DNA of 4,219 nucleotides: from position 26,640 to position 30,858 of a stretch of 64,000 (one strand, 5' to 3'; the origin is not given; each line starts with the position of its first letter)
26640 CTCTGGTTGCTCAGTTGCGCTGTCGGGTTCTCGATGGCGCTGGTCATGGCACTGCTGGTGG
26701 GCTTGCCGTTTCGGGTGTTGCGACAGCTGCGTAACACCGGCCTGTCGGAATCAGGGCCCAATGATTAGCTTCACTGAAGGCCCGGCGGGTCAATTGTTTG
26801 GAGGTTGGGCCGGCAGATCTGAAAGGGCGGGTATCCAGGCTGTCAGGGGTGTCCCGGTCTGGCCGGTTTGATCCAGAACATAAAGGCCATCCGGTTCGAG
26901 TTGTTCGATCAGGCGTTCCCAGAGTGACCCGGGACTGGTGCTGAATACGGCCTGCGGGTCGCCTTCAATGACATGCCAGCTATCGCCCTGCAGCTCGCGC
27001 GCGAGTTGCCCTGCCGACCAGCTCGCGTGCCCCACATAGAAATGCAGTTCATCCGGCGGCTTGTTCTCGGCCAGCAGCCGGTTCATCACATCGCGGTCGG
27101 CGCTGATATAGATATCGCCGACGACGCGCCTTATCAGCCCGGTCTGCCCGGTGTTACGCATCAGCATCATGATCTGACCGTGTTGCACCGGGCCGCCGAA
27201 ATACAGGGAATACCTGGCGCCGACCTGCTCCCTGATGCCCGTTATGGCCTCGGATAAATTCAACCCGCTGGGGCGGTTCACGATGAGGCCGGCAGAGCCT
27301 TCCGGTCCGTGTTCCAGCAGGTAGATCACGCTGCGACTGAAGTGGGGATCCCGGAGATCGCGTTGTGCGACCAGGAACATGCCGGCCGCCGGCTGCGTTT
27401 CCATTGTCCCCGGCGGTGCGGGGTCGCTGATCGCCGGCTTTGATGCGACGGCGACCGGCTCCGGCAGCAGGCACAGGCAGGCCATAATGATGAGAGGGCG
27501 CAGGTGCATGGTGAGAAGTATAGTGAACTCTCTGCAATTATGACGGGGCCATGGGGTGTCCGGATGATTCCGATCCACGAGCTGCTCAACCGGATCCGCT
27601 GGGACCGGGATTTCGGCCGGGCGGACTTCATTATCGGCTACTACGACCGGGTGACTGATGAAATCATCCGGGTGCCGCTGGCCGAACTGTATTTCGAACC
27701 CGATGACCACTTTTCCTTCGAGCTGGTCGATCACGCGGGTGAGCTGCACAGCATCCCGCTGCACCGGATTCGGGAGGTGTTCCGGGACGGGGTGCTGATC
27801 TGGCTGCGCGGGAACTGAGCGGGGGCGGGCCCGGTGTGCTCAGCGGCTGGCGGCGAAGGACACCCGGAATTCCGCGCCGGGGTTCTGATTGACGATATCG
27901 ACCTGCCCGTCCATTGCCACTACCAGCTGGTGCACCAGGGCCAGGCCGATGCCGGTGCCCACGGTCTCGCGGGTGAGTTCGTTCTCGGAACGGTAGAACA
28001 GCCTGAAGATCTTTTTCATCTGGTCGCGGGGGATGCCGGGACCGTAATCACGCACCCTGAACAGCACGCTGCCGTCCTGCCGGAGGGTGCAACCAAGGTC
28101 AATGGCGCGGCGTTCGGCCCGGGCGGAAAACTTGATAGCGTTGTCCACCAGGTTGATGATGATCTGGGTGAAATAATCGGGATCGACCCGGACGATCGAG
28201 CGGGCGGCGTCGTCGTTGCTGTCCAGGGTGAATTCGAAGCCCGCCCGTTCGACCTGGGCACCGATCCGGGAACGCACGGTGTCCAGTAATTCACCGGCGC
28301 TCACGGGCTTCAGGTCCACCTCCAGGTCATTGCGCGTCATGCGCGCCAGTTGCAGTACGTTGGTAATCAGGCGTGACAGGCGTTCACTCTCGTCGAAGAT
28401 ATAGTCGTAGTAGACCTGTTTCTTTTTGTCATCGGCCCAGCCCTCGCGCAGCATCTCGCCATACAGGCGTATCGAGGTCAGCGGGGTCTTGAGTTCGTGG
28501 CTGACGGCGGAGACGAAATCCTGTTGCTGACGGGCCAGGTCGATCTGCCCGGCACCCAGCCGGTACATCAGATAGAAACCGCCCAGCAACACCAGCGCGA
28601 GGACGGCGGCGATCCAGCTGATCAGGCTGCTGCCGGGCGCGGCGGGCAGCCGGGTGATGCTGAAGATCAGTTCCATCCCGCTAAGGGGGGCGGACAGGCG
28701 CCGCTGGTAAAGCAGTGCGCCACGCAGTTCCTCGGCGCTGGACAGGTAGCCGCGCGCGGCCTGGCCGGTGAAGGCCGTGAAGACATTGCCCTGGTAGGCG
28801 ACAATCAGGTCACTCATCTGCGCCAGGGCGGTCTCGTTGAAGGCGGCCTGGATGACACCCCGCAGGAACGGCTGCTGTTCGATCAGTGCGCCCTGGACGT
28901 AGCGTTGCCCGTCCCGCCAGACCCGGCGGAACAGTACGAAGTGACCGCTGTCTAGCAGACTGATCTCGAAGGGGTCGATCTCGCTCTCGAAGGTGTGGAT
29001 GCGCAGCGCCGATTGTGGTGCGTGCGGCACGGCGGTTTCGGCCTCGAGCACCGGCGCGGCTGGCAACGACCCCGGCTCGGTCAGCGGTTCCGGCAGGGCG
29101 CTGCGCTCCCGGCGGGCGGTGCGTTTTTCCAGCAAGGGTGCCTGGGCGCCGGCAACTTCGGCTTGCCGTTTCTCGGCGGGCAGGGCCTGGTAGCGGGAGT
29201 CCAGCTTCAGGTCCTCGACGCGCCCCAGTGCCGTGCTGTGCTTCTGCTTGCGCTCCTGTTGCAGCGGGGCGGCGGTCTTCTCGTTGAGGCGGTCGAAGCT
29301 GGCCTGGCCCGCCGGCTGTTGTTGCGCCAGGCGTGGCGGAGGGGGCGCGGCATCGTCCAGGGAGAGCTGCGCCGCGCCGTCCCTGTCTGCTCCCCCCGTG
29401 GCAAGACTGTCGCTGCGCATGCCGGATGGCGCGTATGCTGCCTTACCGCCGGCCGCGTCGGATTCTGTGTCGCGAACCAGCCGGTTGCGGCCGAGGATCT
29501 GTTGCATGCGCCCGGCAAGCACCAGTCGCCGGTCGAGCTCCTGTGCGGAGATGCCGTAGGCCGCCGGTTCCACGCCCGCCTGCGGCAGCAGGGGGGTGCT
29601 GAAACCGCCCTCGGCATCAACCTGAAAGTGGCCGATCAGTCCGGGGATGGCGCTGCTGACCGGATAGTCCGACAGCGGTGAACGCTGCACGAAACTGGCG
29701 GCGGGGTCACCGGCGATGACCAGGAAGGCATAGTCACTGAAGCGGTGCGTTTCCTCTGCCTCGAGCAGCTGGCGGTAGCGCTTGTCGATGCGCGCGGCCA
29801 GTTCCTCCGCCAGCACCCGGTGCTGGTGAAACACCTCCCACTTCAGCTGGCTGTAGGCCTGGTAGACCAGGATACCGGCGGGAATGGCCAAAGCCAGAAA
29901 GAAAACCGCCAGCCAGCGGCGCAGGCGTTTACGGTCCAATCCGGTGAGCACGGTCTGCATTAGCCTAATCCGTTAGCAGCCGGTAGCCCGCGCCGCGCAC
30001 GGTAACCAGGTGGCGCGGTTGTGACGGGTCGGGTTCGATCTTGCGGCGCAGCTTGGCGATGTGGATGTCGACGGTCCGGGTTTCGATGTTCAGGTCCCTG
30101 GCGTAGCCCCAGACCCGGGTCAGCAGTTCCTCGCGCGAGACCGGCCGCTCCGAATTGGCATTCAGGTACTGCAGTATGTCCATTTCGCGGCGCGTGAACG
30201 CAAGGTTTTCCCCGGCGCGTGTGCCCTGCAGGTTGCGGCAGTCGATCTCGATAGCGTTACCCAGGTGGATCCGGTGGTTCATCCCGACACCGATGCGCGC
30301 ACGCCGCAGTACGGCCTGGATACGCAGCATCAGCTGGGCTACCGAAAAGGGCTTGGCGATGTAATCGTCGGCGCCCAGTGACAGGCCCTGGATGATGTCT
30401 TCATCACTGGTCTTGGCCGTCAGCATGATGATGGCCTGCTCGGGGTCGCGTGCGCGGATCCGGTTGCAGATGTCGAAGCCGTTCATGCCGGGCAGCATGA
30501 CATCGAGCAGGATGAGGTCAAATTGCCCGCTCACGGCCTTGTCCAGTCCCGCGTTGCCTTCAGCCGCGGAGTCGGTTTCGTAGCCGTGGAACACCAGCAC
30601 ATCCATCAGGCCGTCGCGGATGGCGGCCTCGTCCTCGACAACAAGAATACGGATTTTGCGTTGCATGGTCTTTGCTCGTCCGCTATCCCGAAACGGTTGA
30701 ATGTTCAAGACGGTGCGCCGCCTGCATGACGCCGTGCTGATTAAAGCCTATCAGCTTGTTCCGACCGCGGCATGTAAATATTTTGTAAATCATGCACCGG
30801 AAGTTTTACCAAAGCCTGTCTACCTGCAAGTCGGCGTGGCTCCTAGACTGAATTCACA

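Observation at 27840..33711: Lia/Psp-like envelope module: two-component system divergent from a pspA-like / membrane protein / secreted vWA operon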

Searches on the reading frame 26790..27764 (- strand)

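Call 59: search_protein_families(library=pfam, proteins=[window:26790-27764:-], max_evalue=0.001)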
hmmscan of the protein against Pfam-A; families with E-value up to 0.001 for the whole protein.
window:26790-27764:- (324 aa): 1 family
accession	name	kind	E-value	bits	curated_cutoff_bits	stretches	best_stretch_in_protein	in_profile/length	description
PF02622.21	DUF179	-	6.9e-37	127.3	27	1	136-289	2-156/157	AlgH-like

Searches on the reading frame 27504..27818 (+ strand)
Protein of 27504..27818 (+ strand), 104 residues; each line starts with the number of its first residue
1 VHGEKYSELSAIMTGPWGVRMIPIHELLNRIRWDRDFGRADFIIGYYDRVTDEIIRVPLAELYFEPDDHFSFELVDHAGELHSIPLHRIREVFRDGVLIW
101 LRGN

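Call 59: search_protein_families(library=pfam, proteins=[window:27504-27818:+], max_evalue=0.001)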
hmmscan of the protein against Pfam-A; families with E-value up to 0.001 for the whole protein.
window:27504-27818:+ (104 aa): 1 family
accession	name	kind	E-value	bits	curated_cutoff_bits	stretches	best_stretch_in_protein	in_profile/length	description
PF04457.17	MJ1316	-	1.2e-23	84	26.3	1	21-102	1-75/75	MJ1316 RNA cyclic group end recognition domain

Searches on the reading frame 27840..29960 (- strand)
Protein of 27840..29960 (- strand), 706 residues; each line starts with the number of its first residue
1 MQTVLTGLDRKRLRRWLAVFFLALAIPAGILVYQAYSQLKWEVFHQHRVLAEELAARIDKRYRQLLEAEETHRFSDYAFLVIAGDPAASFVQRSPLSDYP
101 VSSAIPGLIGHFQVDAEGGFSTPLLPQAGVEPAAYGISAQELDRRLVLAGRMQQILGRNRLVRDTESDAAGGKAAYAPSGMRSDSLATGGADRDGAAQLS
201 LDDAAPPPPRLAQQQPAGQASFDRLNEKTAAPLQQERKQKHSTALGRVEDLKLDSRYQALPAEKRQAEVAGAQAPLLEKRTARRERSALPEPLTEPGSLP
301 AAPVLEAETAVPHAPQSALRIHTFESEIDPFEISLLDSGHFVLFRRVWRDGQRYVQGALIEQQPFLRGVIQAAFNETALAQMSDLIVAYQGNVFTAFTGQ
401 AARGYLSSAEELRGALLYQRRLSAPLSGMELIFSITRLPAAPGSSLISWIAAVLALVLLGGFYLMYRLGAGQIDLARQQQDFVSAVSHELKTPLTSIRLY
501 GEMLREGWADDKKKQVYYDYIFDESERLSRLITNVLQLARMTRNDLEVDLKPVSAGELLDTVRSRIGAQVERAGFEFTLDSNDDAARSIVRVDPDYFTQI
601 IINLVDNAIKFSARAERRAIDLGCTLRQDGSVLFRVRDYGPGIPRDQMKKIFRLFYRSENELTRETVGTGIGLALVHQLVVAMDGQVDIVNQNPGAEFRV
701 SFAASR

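Call 3: search_protein_families(library=pfam, proteins=[window:27840-29960:-], max_evalue=1)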
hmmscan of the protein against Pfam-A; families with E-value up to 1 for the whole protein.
window:27840-29960:- (706 aa): 5 families
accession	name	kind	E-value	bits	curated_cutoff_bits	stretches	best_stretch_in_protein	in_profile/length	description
PF02518.31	HATPase_c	-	1.5e-21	77.3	26.4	1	593-702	2-107/111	Histidine kinase-, DNA gyrase B-, and HSP90-like ATPase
PF00512.31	HisKA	-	4.7e-18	65.4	26.9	1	479-542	2-64/66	His Kinase A (phospho-acceptor) domain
PF14501.12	HATPase_c_5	-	0.0052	17.1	22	1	597-694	6-93/102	GHKL domain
PF13581.12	HATPase_c_2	-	0.031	14.7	27.4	1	607-682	42-111/127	Histidine kinase-like ATPase domain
PF13589.12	HATPase_c_3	-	0.098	13.1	25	1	599-673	5-79/137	Histidine kinase-, DNA gyrase B-, and HSP90-like ATPase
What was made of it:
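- Checked: Kinase (HK): 27840..29960 (-), 706 aa, with HisKA and HATPase_c domains (call 3).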

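Call 4: search_protein_families(library=ncbifam, proteins=[window:27840-29960:-], max_evalue=1)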
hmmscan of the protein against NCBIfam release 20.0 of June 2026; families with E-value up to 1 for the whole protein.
window:27840-29960:- (706 aa): 82 families (the best 25 are shown)
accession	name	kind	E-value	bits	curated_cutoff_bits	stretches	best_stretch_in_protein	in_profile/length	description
NF046044.1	PnpS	equivalog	1.9e-49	168.7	400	1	475-702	166-389/390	two-component system histidine kinase PnpS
NF033092.0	HK_WalK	equivalog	4.6e-46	157.6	725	1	475-697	368-587/594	cell wall metabolism sensor histidine kinase WalK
TIGR02966.1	phoR_proteo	equivalog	8.3e-43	146.7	334.2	1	475-702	110-333/333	phosphate regulon sensor histidine kinase PhoR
NF008302.0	PRK11091.1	equivalog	3.2e-37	128.1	838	1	477-703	281-504/779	aerobic respiration two-component sensor histidine kinase ArcB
NF008312.0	PRK11100.1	equivalog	1.9e-35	122.7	356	1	480-699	257-469/477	two-component system sensor histidine kinase CreC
NF047874.1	MASE3_PAS_HK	subfamily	5.7e-34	117.9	560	1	477-703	396-624/655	MASE3 domain-containing sensor histidine kinase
TIGR02956.1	TMAO_torS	equivalog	7.6e-31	107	676.5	1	479-702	464-680/967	TMAO reductase system sensor histidine kinase/response regulator TorS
NF033091.0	HK_VanS_ACDEFG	equivalog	1.3e-30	106.5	400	1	477-701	72-291/293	vancomycin resistance histidine kinase VanS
NF040691.1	MtrAB_MtrB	equivalog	7.5e-30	104.4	450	1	474-702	266-490/507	MtrAB system histidine kinase MtrB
NF041947.1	LuxQ_Vibrio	equivalog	1.4e-29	102.6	1200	1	475-702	468-694/843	quorum-sensing autoinducer 2 sensor kinase/phosphatase LuxQ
NF033093.1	HK_VicK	exception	9.6e-29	100.3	680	1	476-685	206-415/448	cell wall metabolism sensor histidine kinase VicK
NF012163.2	BaeS_SmeS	equivalog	2.1e-28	99.5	500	1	477-689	238-442/457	sensor histidine kinase efflux regulator BaeS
TIGR01386.1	cztS_silS_copS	subfamily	9e-28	97.4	292.55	1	477-702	239-456/457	heavy metal sensor histidine kinase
NF041832.1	near_NosP_CTERM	subfamily_domain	1.5e-27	96.7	400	1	481-702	9-223/370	NahK/ErcS family hybrid sensor histidine kinase/response regulator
NF007898.0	PRK10604.1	equivalog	2.1e-27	96.4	478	1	478-703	211-422/433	two-component system sensor histidine kinase RstB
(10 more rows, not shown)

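Call 18: search_protein_families(library=padloc, proteins=[window:27840-29960:-], max_evalue=0.01)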
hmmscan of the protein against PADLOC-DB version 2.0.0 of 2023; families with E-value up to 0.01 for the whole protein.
window:27840-29960:- (706 aa): 2 families
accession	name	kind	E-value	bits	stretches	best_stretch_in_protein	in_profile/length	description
PDLC04647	PDC-M43B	-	0.00015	18.9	1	590-693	221-321/347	-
PDLC04648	PDC-M43B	-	0.0043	14.1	1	590-702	225-332/361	-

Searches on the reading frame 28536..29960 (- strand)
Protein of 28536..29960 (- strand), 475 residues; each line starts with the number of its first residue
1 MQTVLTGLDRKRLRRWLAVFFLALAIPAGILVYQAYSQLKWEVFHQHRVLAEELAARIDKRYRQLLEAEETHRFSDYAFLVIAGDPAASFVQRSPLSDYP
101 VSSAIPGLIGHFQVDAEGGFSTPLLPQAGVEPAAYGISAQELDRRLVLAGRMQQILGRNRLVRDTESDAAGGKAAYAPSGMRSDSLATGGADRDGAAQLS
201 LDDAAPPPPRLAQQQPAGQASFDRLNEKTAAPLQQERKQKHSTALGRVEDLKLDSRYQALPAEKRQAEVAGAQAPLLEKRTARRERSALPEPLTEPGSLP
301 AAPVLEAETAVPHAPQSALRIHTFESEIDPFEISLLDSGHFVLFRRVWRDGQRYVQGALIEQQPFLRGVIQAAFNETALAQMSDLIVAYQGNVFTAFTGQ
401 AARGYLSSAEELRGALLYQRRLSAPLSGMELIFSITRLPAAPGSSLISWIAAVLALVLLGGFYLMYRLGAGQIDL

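Call 44: search_solved_structures(query=A4, max_evalue=1, show_alignments=1)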
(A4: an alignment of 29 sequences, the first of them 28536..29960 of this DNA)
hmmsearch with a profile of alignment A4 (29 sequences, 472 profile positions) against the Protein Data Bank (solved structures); distinct sequences matched with E-value up to 1: 3.
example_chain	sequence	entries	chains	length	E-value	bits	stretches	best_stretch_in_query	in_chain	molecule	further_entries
7w5a_z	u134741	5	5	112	0.28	13.1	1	189-257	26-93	Protein FAM32A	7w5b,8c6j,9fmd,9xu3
9zd1_I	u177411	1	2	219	0.48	12.3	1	132-212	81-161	DNA topoisomerase 2-binding protein 1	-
8roc_A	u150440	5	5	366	0.72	11.7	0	34-75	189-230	Structural maintenance of chromosomes protein 1A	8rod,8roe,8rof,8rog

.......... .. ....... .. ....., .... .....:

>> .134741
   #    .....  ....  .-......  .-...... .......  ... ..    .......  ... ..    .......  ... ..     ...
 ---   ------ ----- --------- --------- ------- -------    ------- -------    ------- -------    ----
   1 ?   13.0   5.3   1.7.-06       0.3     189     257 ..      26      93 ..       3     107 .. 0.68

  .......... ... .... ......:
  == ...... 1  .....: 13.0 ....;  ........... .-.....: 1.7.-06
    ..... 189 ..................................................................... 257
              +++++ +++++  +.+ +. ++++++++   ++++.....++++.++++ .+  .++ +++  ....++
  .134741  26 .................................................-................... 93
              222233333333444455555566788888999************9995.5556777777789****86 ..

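Call 45: search_protein_families(library=pfam, alignment_id=A4, max_evalue=1)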
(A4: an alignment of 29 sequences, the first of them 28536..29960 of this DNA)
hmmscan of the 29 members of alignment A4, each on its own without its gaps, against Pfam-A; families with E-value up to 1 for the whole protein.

A. member 1, window:28536-29960:- (475 aa): 0 families

B. families by the number of members that match (of 29 scanned): 10 families
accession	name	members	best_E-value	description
PF11374.13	DUF3176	3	0.12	Protein of unknown function (DUF3176)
PF04503.18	SSDP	2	0.15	Single-stranded DNA binding protein, SSDP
PF12464.13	Mac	1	0.0075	Maltose acetyltransferase hexapeptide capping motif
PF19455.4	DUF5993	1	0.084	Family of unknown function (DUF5993)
PF24049.1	YOMG_N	1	0.086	YOMG N-terminal domain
PF15693.10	Med26_C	1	0.18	Mediator complex subunit 26 C-terminal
PF19556.4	PRTRC_E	1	0.18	PRTRC system protein E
PF04402.19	SIMPL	1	0.25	Protein of unknown function (DUF541)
PF10037.15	MRP-S27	1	0.26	Mitochondrial 28S ribosomal protein S27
PF12767.12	SAGA-Tad1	1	0.32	Transcriptional regulator of RNA polII, SAGA, subunit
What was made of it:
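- The signal sensed is unknown, because the sensor matches nothing (calls 44, 45).
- Tried and rejected: A profile of 29 orthologues matched nothing significant in PDB sequences (best E=0.28) and no Pfam family (calls 44, 45).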

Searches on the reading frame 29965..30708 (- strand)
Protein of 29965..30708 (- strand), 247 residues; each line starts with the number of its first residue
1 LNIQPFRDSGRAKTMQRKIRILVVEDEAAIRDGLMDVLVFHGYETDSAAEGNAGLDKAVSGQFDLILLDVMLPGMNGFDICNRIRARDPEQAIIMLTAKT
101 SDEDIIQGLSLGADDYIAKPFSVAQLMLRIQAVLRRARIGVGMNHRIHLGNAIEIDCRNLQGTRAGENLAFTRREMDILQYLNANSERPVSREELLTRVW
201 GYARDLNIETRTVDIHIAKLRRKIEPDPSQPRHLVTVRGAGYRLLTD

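Call 3: search_protein_families(library=pfam, proteins=[window:29965-30708:-], max_evalue=1)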
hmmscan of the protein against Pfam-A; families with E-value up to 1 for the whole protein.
window:29965-30708:- (247 aa): 5 families
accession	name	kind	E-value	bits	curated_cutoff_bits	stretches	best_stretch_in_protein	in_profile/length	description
PF00072.30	Response_reg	-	2.9e-29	101.9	30.2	1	21-130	1-110/111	Response regulator receiver domain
PF00486.34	Trans_reg_C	-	9.9e-25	86.9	26.2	1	166-244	1-77/77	Transcriptional regulatory protein, C terminal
PF00196.25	GerE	-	5.3e-05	23.2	23.5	1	203-225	24-46/57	Bacterial regulatory proteins, luxR family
PF08279.18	HTH_11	-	0.0084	16.4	25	1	174-243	1-55/55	HTH domain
PF18096.6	Thump_like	-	0.022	15.1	26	1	204-239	27-63/78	THUMP domain-like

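Call 4: search_protein_families(library=ncbifam, proteins=[window:29965-30708:-], max_evalue=1)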
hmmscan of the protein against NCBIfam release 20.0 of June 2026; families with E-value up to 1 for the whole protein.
window:29965-30708:- (247 aa): 107 families (the best 25 are shown)
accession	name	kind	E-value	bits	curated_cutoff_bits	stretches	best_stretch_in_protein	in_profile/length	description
NF040689.1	MtrAB_MtrA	equivalog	5e-60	202.6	300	1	21-243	1-217/219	MtrAB system response regulator MtrA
NF045944.1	ResRegRpaBCyano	equivalog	2e-58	197.4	330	1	22-243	1-226/229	response regulator transcription factor RpaB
NF053854.1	RespRegPhoBBctds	equivalog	6.6e-56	189.2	270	1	21-243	1-223/225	two-component system response regulator PhoB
TIGR02154.1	PhoB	equivalog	2.3e-55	187.3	296.2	1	19-244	3-225/226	phosphate regulon transcriptional regulator PhoB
NF040534.1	resp_reg_YycF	equivalog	9.2e-53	178.9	340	1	20-244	2-227/231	response regulator YycF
NF041733.1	resp_reg_CseB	equivalog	5.7e-51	173.1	350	1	20-244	2-226/228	two-component system response regulator CseB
NF007005.1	PRK09468.1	equivalog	6.4e-50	169.8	331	1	17-246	2-233/237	osmolarity response regulator transcription factor OmpR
NF008296.0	PRK11083.1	equivalog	1.2e-47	162.3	273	1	18-244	3-225/228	two-component system response regulator CreB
NF051850.1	RespRegRprY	equivalog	2.3e-47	161.3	370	1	15-246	1-228/234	response regulator transcription factor RprY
TIGR01387.1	cztR_silR_copR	subfamily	5e-47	160.3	279.2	1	21-244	1-218/218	heavy metal response regulator transcription factor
NF007982.1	PRK10710.1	equivalog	5.3e-44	150.5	380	1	15-244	4-227/235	envelope stress response regulator BaeR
NF033117.2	vanR_ACDEGLN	exception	9.4e-44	149.7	350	1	21-243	1-224/226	VanR-ABDEGLN family response regulator transcription factor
NF007546.0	PRK10161.1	equivalog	1.9e-41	142.1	471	1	20-246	4-227/229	phosphate response regulator transcription factor PhoB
NF008567.0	PRK11517.1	equivalog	6e-41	140.2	353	1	20-245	2-219/223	response regulator transcription factor HprR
NF000402.1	vanR-B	exception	5.7e-39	133.8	480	1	19-244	3-216/219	vancomycin resistance response regulator transcription factor VanR-B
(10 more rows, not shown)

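Call 18: search_protein_families(library=padloc, proteins=[window:29965-30666:-], max_evalue=0.01)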
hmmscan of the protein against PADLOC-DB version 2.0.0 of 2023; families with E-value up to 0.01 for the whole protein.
window:29965-30666:- (233 aa): 2 families
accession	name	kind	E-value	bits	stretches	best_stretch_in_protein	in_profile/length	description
PDLC00405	SduA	-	2.1e-06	25.5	1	5-88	7-99/323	DUF4263 domain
PDLC04725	PDC-M60B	-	0.00019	19.3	1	3-62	3-63/158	-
